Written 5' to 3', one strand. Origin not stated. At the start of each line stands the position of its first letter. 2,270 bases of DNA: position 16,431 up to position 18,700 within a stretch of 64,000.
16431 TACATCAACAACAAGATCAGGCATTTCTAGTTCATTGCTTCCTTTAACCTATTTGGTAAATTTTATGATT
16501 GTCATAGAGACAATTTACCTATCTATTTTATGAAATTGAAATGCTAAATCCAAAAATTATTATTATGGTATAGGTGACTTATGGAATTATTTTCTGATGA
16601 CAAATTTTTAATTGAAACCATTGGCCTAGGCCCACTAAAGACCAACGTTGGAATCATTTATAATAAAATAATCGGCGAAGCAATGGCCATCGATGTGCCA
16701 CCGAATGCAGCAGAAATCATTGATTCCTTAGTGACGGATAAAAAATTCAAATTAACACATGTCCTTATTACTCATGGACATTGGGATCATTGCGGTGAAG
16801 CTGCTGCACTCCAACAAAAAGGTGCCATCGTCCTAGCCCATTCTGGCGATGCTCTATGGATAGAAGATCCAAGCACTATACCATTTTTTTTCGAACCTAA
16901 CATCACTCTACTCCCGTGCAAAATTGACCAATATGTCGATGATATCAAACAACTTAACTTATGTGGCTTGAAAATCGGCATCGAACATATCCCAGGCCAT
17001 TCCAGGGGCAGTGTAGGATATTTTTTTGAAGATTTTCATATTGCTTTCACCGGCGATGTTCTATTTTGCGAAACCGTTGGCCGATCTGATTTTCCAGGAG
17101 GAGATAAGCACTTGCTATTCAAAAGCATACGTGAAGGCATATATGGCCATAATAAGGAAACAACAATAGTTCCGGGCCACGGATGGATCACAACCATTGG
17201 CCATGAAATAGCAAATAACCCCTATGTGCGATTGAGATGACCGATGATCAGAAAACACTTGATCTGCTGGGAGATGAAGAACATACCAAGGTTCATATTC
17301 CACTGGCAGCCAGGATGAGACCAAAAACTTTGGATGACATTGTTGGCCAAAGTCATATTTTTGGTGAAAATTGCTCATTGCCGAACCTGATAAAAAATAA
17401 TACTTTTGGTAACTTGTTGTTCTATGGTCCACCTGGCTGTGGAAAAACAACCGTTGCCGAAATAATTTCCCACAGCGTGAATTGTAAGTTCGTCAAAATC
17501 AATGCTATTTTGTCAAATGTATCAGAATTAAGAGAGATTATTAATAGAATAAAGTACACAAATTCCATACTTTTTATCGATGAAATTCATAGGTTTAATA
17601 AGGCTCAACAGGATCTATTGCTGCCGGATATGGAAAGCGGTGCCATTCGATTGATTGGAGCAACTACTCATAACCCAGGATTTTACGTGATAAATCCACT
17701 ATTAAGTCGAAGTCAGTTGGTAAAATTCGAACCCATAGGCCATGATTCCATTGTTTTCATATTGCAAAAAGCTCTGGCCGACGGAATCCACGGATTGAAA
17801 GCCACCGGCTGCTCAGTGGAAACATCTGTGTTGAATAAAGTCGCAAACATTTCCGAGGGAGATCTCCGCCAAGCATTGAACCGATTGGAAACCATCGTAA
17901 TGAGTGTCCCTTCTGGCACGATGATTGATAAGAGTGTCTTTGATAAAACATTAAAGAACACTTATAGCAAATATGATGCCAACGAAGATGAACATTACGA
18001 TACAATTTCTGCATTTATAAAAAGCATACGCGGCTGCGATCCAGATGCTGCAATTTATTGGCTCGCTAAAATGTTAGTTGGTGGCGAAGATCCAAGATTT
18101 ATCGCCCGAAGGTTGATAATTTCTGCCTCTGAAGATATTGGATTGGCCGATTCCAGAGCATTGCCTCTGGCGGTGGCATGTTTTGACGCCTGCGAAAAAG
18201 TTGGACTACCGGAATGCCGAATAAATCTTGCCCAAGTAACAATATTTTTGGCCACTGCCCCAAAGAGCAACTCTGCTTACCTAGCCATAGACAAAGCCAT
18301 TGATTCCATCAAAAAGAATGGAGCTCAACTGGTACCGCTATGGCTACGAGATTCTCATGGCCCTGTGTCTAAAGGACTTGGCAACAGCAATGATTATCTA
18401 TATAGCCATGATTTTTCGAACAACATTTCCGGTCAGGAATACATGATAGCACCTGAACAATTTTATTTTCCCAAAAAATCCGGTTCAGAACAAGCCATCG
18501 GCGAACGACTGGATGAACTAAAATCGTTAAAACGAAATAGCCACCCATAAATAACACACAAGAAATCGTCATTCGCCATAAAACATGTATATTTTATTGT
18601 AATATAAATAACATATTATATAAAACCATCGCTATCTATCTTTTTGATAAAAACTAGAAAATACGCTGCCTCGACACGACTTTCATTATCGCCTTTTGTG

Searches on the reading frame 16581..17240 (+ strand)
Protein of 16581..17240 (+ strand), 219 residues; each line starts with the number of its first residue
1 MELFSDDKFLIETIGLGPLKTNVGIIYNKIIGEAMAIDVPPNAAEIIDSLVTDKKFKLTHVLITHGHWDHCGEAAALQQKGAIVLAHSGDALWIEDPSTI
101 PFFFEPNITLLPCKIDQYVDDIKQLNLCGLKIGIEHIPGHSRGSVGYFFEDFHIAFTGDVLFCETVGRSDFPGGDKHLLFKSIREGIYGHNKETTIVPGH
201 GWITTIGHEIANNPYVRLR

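Call 20: search_protein_families(library=pfam, proteins=[window:16581-17240:+], max_evalue=0.001)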
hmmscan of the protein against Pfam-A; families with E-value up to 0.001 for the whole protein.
window:16581-17240:+ (219 aa): 2 families
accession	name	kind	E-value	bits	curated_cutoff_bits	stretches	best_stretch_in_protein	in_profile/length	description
PF00753.33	Lactamase_B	-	5.7e-13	49.7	22.7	1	54-200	40-196/196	Metallo-beta-lactamase superfamily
PF12706.13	Lactamase_B_2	-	0.00032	20.8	27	1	57-160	30-143/200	Beta-lactamase superfamily domain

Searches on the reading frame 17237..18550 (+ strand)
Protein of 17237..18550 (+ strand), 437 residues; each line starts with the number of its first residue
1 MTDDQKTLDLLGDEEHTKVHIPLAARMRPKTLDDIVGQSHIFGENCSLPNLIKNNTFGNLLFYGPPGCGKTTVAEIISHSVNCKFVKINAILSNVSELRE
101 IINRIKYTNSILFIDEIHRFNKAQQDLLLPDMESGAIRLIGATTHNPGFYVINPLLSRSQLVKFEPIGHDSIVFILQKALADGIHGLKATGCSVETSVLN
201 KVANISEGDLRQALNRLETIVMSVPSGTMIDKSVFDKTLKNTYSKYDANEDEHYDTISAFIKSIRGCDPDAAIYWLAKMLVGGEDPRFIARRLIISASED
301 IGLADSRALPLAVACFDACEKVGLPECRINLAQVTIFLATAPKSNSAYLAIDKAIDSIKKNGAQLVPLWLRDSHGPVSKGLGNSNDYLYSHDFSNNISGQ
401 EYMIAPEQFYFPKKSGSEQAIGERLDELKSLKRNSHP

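Call 20: search_protein_families(library=pfam, proteins=[window:17237-18550:+], max_evalue=0.001)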
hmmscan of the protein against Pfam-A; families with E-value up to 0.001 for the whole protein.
window:17237-18550:+ (437 aa): 14 families
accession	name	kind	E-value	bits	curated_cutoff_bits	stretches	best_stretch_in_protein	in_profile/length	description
PF12002.13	MgsA_C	-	7.5e-61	205.3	27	1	266-428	1-166/167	MgsA AAA+ ATPase C terminal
PF16193.11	AAA_assoc_2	-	6.1e-20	71.7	34.3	1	192-265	5-81/81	AAA C-terminal domain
PF05496.18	RuvB_N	-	1.2e-17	64.6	27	1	27-140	1-116/159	Holliday junction DNA helicase RuvB P-loop domain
PF00004.35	AAA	-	3.2e-16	60.4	21.2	1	60-149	1-111/131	ATPase family associated with various cellular activities (AAA)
PF14532.12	Sigma54_activ_2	-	8.5e-08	33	25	1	59-143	23-107/138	Sigma-54 interaction domain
PF21960.2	RCF1-5-like_lid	-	6.8e-07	29.6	27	1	193-221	13-42/43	RCF1/5-like, AAA+ ATPase lid domain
PF07728.20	AAA_5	-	3.9e-06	27.4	22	1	59-134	1-92/139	AAA domain (dynein-related subfamily)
PF01078.27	Mg_chelatase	-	6.9e-06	26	20.3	0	59-78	24-43/207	Magnesium chelatase, subunit ChlI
PF20720.3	nSTAND3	-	1.9e-05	24.8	27.2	1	58-118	18-75/155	Novel STAND NTPase 3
PF00158.32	Sigma54_activat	-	7e-05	23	20.2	0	109-145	94-130/168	Sigma-54 interaction domain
PF13173.12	AAA_14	-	0.00011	22.6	27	1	60-125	5-79/129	AAA domain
PF00910.28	RNA_helicase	-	0.00018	22.3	21.5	1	61-147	2-82/105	RNA helicase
PF13401.12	AAA_22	-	0.00073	20.3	27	0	58-101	6-50/130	AAA domain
PF13207.12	AAA_17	-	0.00081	20.1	27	0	63-95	1-33/136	AAA domain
